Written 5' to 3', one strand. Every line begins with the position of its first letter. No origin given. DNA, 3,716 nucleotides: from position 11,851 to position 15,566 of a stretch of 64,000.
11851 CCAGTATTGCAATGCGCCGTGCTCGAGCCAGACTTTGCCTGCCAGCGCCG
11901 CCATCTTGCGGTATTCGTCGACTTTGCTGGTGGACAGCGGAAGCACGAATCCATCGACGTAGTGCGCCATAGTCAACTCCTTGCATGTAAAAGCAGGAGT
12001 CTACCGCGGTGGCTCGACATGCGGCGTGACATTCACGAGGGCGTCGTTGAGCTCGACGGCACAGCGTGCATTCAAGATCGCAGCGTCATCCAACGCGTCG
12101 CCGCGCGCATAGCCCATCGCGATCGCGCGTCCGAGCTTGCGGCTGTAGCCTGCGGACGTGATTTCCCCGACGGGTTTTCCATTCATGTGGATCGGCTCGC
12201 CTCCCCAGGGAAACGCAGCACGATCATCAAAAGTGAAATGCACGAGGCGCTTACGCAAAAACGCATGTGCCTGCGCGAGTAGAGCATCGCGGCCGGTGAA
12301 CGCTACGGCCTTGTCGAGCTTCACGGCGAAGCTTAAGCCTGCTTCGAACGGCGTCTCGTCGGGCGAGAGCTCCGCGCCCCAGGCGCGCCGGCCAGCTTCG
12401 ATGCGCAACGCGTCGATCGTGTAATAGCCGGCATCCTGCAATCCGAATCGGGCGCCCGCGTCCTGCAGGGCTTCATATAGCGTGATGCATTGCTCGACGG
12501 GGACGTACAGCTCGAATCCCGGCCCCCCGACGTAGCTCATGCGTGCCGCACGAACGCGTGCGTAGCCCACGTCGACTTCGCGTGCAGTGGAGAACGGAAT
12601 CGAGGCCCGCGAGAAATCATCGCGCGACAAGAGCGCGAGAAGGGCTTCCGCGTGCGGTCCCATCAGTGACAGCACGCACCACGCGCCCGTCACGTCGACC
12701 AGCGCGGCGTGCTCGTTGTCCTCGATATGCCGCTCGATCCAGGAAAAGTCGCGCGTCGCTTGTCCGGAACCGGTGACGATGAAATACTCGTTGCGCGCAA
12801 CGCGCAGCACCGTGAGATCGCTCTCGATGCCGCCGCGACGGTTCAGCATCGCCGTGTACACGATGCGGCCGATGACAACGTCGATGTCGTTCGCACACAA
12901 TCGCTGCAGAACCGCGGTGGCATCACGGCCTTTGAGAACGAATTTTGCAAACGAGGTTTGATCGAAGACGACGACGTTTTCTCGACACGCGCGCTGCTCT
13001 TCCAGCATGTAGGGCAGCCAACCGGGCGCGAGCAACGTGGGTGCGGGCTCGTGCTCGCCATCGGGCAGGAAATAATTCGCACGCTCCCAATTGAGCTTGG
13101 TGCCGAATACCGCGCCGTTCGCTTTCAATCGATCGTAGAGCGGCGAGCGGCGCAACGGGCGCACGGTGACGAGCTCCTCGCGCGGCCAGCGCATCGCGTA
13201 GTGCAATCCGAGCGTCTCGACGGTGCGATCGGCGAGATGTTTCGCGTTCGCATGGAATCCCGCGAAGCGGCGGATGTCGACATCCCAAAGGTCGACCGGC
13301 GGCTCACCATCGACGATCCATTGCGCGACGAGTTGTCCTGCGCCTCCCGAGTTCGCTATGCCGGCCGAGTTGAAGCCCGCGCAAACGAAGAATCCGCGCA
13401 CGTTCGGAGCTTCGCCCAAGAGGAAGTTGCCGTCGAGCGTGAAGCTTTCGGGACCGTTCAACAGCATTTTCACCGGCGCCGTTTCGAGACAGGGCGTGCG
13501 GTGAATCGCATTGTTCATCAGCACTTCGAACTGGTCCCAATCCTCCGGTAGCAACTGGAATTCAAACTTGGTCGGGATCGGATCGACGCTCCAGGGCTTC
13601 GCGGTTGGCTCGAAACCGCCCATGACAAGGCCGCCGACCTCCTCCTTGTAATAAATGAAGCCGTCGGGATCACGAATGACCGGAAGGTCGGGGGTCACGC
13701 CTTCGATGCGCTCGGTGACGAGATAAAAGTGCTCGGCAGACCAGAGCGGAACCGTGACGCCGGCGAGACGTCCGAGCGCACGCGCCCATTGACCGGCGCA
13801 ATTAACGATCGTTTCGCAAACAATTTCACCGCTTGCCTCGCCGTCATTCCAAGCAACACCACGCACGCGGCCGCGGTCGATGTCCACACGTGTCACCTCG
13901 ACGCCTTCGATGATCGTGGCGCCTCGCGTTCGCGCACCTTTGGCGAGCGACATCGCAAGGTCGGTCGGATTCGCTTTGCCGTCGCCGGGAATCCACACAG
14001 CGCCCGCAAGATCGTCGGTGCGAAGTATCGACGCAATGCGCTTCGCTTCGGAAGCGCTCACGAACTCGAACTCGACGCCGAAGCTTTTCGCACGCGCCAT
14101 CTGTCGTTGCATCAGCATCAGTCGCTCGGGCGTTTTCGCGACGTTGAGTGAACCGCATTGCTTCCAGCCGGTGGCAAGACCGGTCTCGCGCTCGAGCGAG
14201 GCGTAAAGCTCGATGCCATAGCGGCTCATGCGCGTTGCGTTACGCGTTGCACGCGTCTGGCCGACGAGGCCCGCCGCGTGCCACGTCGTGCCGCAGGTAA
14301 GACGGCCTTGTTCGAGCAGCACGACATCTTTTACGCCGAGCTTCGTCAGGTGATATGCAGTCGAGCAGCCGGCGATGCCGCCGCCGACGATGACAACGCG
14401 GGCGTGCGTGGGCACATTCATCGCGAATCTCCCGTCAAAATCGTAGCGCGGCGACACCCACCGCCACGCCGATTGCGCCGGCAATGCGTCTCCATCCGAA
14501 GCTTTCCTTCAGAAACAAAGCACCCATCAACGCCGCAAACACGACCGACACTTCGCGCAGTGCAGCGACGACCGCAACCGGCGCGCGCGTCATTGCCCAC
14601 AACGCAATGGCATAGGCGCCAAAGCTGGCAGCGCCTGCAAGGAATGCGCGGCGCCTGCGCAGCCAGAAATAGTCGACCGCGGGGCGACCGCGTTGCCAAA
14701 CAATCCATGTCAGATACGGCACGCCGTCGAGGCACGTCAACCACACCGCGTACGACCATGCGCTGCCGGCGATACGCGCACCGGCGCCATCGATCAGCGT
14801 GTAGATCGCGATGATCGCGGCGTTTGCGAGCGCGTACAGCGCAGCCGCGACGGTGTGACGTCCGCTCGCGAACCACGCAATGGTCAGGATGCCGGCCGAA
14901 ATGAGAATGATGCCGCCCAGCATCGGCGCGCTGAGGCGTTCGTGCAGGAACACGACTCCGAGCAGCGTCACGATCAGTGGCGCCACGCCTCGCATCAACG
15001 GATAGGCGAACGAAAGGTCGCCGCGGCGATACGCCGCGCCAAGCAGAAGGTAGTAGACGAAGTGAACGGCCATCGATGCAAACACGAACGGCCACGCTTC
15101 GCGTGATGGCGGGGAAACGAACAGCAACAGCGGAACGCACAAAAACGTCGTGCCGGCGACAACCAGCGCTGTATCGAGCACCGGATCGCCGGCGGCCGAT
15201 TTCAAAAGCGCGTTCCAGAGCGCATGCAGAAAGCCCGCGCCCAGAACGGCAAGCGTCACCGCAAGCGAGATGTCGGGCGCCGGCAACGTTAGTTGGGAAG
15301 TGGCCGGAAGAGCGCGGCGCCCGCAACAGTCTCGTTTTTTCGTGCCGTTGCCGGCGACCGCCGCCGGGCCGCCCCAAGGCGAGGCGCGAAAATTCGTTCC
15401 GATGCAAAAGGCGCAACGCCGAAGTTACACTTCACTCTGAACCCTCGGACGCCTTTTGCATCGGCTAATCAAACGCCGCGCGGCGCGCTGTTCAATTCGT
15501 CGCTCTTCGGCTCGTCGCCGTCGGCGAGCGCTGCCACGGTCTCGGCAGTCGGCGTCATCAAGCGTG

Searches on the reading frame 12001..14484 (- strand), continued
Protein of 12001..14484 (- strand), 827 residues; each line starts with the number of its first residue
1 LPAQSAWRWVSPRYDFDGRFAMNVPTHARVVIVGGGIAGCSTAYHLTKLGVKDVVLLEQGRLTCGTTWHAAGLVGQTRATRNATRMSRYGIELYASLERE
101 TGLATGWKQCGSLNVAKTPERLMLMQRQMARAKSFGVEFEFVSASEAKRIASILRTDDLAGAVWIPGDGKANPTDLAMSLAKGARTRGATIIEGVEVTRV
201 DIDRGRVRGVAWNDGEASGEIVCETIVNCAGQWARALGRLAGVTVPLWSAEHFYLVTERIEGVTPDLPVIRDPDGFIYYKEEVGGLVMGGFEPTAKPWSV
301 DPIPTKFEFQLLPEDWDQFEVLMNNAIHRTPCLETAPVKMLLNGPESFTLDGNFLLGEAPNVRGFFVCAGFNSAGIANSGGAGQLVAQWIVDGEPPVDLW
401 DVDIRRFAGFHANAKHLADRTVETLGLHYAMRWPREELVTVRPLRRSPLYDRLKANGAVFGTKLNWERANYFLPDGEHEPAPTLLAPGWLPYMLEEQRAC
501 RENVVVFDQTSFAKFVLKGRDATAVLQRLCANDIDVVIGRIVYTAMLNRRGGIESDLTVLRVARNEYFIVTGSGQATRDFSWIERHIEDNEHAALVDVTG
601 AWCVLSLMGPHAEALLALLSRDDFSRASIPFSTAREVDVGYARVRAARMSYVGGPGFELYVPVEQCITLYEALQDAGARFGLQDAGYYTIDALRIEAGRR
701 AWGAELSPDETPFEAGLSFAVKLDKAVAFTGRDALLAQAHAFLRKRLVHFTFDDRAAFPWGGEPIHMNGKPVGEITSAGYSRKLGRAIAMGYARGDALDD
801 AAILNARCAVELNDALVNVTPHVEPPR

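Call 77: get_annotated_region(hit=H38, flank=12000)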
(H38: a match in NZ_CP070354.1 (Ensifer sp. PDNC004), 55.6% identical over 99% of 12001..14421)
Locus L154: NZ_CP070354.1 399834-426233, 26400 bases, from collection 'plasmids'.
description: Ensifer sp. PDNC004 plasmid unnamed_2, complete sequence
organism: Ensifer sp. PDNC004 (NCBI taxid 2811423)
taxonomy: Bacteria; Pseudomonadota; Alphaproteobacteria; Hyphomicrobiales; Rhizobiaceae; Ensifer; Ensifer sp. PDNC004
host: -; source: cell culture,Plastic debris in land/lake environment; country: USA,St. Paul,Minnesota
typing (MOB-suite, as given by PLSDB): non-mobilizable
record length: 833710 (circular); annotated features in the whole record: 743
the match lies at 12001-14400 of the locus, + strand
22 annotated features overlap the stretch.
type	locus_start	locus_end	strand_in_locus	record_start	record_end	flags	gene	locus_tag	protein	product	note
CDS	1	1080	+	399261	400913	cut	-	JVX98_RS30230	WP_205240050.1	Na/Pi cotransporter family protein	GO:0044341 - sodium-dependent phosphate transport [Evidence IEA]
CDS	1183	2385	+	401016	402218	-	-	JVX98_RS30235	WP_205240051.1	2-aminoethylphosphonate--pyruvate transaminase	GO:0019700 - organic phosphonate catabolic process [Evidence IEA]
CDS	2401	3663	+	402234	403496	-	phnA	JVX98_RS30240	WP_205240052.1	phosphonoacetate hydrolase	GO:0019636 - phosphonoacetate metabolic process [Evidence IEA]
CDS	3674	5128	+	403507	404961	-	phnY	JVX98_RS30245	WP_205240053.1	phosphonoacetaldehyde dehydrogenase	-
CDS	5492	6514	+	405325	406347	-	-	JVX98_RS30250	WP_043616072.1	putative 2-aminoethylphosphonate ABC transporter substrate-binding protein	GO:0033223 - 2-aminoethylphosphonate transport [Evidence IEA]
CDS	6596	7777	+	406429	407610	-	-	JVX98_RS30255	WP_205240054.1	putative 2-aminoethylphosphonate ABC transporter ATP-binding protein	GO:0033223 - 2-aminoethylphosphonate transport [Evidence IEA]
CDS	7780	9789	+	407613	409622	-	-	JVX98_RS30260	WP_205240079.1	putative 2-aminoethylphosphonate ABC transporter permease subunit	GO:0033223 - 2-aminoethylphosphonate transport [Evidence IEA]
CDS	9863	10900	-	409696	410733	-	-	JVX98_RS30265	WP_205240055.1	GlxA family transcriptional regulator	-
CDS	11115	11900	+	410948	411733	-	-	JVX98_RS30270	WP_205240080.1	DeoR/GlpR family DNA-binding transcription regulator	-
CDS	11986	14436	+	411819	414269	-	-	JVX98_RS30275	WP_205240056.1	FAD-dependent oxidoreductase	-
CDS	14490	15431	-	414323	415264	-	-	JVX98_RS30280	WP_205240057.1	LysR family transcriptional regulator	GO:0006355 - regulation of DNA-templated transcription [Evidence IEA]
CDS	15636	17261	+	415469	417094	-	-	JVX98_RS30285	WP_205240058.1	amidohydrolase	-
CDS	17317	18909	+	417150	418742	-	-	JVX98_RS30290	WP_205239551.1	ABC transporter substrate-binding protein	-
CDS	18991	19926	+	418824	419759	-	-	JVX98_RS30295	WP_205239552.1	ABC transporter permease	GO:0055085 - transmembrane transport [Evidence IEA]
CDS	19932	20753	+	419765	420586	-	-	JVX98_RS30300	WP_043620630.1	ABC transporter permease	-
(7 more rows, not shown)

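Call 86: search_solved_structures(query=L152:5364-6563:+, max_evalue=1e-10, show_alignments=1)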
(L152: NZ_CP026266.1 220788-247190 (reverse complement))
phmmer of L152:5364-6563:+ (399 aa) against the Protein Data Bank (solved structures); distinct sequences matched with E-value up to 1e-10: 29.
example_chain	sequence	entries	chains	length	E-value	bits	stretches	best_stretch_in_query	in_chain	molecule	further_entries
3vca_A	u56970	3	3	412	7.5e-84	285.2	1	11-396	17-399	Ring-hydroxylating dioxygenase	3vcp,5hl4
4qup_A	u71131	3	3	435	9e-84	284.9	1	11-396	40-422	Monoxygenase; demethylase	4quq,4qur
3n0q_A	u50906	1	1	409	2.5e-82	280.1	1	6-395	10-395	Putative aromatic-ring hydroxylating dioxygenase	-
6y8j_A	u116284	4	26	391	5.6e-34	120.9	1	13-212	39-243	Carnitine monooxygenase oxygenase subunit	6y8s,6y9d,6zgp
6y9c_A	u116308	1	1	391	9.9e-33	116.7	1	13-212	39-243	Carnitine monooxygenase oxygenase subunit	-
9jp5_A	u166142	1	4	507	1.3e-31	113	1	15-210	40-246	Phthalate 3,4-dioxygenase alpha subunit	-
1uli_A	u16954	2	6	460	3.2e-30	108.5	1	15-204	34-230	biphenyl dioxygenase large subunit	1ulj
2b1x_A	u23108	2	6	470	8e-30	107.2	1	12-208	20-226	naphthalene dioxygenase large subunit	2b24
8k0a_A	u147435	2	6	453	5.3e-28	101.2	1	2-219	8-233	3-phenylpropionate/cinnamic acid dioxygenase subunit alpha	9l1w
3en1_A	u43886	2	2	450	8.8e-28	100.4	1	18-204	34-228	Benzene 1,2-dioxygenase subunit alpha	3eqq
9o71_A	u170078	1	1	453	3.4e-26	95.2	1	17-207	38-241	Phenylpropionate dioxygenase-like ring-hydroxylating dioxygenase large terminal subunit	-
7vju_A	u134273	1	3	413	5.3e-26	94.6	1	15-208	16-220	Rieske (2Fe-2S) domain protein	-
7q04_D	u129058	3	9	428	1.5e-25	93.1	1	15-208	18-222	Terephthalate 1,2-dioxygenase, terminal oxygenase component subunit alpha 2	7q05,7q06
3gzx_A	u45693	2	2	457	1.6e-25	93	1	16-202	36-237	Biphenyl dioxygenase subunit alpha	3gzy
4hjl_A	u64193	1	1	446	2.8e-25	92.2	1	17-203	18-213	Naphthalene 1,2-dioxygenase subunit alpha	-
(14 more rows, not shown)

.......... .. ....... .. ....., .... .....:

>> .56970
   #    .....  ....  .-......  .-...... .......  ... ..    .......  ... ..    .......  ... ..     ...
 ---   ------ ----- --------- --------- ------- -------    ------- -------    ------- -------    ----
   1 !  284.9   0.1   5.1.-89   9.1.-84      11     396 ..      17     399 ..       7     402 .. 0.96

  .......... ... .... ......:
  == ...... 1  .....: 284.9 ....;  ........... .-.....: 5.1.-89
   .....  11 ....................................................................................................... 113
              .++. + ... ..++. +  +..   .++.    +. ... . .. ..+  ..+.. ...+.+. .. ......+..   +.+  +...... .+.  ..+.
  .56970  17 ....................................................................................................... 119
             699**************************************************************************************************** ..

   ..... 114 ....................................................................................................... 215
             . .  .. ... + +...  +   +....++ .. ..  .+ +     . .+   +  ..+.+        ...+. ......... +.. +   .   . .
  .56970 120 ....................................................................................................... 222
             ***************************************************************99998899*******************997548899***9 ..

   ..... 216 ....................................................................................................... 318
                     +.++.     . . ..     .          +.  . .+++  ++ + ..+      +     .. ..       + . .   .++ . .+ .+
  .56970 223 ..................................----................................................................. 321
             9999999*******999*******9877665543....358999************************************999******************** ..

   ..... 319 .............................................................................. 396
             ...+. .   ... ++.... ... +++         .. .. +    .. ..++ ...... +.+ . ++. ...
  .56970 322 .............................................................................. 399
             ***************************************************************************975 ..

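Call 93: search_solved_structures(query=window:12001-14421:-, max_evalue=1e-50)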
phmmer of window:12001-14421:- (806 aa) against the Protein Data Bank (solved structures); distinct sequences matched with E-value up to 1e-50: 5.
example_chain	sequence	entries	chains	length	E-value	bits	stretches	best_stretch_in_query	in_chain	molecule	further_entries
4p9s_A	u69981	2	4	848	1.6e-133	449.8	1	6-772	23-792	Dimethylglycine dehydrogenase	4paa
4pab_A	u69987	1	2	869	3.1e-133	448.9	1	6-772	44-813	Dimethylglycine dehydrogenase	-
5l46_A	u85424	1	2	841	3e-132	445.6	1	6-772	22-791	Dimethylglycine dehydrogenase, mitochondrial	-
1pj5_A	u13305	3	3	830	2.8e-97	329.9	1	7-775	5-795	N,N-dimethylglycine oxidase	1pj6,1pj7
3gsi_A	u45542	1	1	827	6.4e-96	325.5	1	8-775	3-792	N,N-dimethylglycine oxidase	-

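Call 94: get_annotated_region(hit=H44, flank=9000)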
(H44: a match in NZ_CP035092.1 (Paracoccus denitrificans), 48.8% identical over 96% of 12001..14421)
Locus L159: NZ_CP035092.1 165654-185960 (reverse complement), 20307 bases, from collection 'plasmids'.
description: Paracoccus denitrificans strain ATCC 19367 plasmid unnamed1, complete sequence
organism: Paracoccus denitrificans (NCBI taxid 266)
taxonomy: Bacteria; Pseudomonadota; Alphaproteobacteria; Rhodobacterales; Paracoccaceae; Paracoccus; Paracoccus denitrificans
host: -; source: Homo sapiens,cell culture; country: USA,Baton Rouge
typing (MOB-suite, as given by PLSDB): non-mobilizable; replicon rep_cluster_560,rep_cluster_969
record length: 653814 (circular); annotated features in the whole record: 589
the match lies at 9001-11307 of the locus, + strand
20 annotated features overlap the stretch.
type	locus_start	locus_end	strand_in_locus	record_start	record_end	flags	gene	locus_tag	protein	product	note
CDS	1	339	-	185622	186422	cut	-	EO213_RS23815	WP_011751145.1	transporter substrate-binding domain-containing protein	-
CDS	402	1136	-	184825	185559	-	-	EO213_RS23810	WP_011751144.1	amino acid ABC transporter ATP-binding protein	-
CDS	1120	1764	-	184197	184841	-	-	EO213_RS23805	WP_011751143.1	amino acid ABC transporter permease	GO:0006865 - amino acid transport [Evidence IEA]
CDS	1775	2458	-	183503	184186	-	-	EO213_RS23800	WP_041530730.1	amino acid ABC transporter permease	GO:0006865 - amino acid transport [Evidence IEA]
CDS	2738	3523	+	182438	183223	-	-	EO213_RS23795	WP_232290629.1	IclR family transcriptional regulator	GO:0006355 - regulation of DNA-templated transcription [Evidence IEA]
CDS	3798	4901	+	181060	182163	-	-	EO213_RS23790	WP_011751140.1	hypothetical protein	-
CDS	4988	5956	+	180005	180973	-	-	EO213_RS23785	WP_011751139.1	alpha/beta hydrolase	-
CDS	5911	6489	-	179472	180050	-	-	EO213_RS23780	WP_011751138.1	VTT domain-containing protein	-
CDS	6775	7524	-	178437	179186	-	map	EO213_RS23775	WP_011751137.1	type I methionyl aminopeptidase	GO:0036211 - protein modification process [Evidence IEA]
CDS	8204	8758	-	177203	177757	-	-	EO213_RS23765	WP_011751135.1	XRE family transcriptional regulator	GO:0006355 - regulation of DNA-templated transcription [Evidence IEA]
CDS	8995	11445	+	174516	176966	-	-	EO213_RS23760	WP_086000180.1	FAD-dependent oxidoreductase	-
CDS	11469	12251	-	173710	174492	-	-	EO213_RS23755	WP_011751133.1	DeoR/GlpR family DNA-binding transcription regulator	-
CDS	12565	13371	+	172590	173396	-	-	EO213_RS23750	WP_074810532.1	inositol monophosphatase family protein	-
CDS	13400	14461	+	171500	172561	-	-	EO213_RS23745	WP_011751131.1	ABC transporter ATP-binding protein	-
CDS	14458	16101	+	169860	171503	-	-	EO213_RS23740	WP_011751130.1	iron ABC transporter permease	GO:0006826 - iron ion transport [Evidence IEA]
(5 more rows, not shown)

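Call 95: get_annotated_region(hit=H42, flank=9000)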
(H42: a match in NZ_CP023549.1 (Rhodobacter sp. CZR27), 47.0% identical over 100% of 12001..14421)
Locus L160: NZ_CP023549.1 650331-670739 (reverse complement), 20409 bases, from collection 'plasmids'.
description: Rhodobacter sp. CZR27 plasmid unnamed1, complete sequence
organism: Rhodobacter sp. CZR27 (NCBI taxid 2033869)
taxonomy: Bacteria; Pseudomonadota; Alphaproteobacteria; Rhodobacterales; Paracoccaceae; Rhodobacter; Rhodobacter sp. CZR27
host: -; source: cell culture,paddy soil; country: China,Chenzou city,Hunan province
typing (MOB-suite, as given by PLSDB): non-mobilizable
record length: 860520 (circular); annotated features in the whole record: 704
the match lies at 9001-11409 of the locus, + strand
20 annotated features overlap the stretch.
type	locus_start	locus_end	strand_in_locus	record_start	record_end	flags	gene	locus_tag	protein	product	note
CDS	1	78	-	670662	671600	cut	-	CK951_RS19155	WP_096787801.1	ABC transporter permease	GO:0055085 - transmembrane transport [Evidence IEA]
CDS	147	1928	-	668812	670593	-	-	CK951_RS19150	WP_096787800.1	ABC transporter ATP-binding protein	-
CDS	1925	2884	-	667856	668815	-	-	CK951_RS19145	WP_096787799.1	acetamidase/formamidase family protein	-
CDS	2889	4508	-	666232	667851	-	-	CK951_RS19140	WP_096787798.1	ABC transporter substrate-binding protein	-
CDS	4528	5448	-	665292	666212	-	-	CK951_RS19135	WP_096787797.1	ABC transporter permease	GO:0055085 - transmembrane transport [Evidence IEA]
CDS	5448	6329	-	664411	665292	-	-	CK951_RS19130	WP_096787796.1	ABC transporter permease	-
CDS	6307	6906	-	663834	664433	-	-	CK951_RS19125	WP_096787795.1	ANTAR domain-containing protein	-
CDS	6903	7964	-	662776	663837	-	-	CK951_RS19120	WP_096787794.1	transporter substrate-binding protein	-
CDS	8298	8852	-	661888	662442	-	-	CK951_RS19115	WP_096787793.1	XRE family transcriptional regulator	GO:0006355 - regulation of DNA-templated transcription [Evidence IEA]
CDS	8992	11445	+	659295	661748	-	-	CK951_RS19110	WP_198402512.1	FAD-dependent oxidoreductase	-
CDS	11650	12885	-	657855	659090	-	arsJ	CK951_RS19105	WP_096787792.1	organoarsenical effux MFS transporter ArsJ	GO:0055085 - transmembrane transport [Evidence IEA]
CDS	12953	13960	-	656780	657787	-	-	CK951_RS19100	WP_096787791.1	ArsJ-associated glyceraldehyde-3-phosphate dehydrogenase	GO:0006006 - glucose metabolic process [Evidence IEA]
CDS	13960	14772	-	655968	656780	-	-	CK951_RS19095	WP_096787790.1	metalloregulator ArsR/SmtB family transcription factor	GO:0006355 - regulation of DNA-templated transcription [Evidence IEA]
CDS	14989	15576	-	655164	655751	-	-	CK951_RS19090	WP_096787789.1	YdeI/OmpD-associated family protein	-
CDS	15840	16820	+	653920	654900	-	-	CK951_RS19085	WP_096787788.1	ATP-binding cassette domain-containing protein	-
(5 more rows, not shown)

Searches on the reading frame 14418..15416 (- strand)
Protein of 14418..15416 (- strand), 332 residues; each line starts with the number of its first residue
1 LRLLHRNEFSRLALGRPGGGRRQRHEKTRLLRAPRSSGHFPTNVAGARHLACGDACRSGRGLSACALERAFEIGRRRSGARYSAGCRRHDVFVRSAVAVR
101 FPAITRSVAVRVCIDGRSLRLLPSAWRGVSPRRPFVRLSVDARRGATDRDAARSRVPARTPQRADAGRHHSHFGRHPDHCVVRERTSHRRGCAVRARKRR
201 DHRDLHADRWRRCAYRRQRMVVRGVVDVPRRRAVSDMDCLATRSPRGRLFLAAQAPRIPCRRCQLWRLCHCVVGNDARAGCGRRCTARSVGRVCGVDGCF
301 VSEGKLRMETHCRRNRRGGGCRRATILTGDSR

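Call 7: search_protein_families(library=pfam, proteins=[window:14418-15416:-], max_evalue=0.00001)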
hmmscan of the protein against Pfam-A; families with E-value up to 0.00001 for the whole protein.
window:14418-15416:- (332 aa): 0 families

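Call 17: search_protein_families(library=ncbifam, proteins=[window:14418-15416:-], max_evalue=1e-10)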
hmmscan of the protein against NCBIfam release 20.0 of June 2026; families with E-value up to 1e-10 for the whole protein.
window:14418-15416:- (332 aa): 0 families

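Call 62: search_protein_families(library=ncbifam, proteins=[window:14435-15286:-], max_evalue=1e-8)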
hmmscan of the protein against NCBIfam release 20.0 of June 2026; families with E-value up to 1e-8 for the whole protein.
window:14435-15286:- (283 aa): 1 family
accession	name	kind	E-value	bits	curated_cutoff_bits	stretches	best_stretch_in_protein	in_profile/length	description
TIGR03340.1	phn_DUF6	hypoth_equivalog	4.6e-48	164.3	288.15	1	8-280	1-280/281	phosphonate utilization associated putative membrane protein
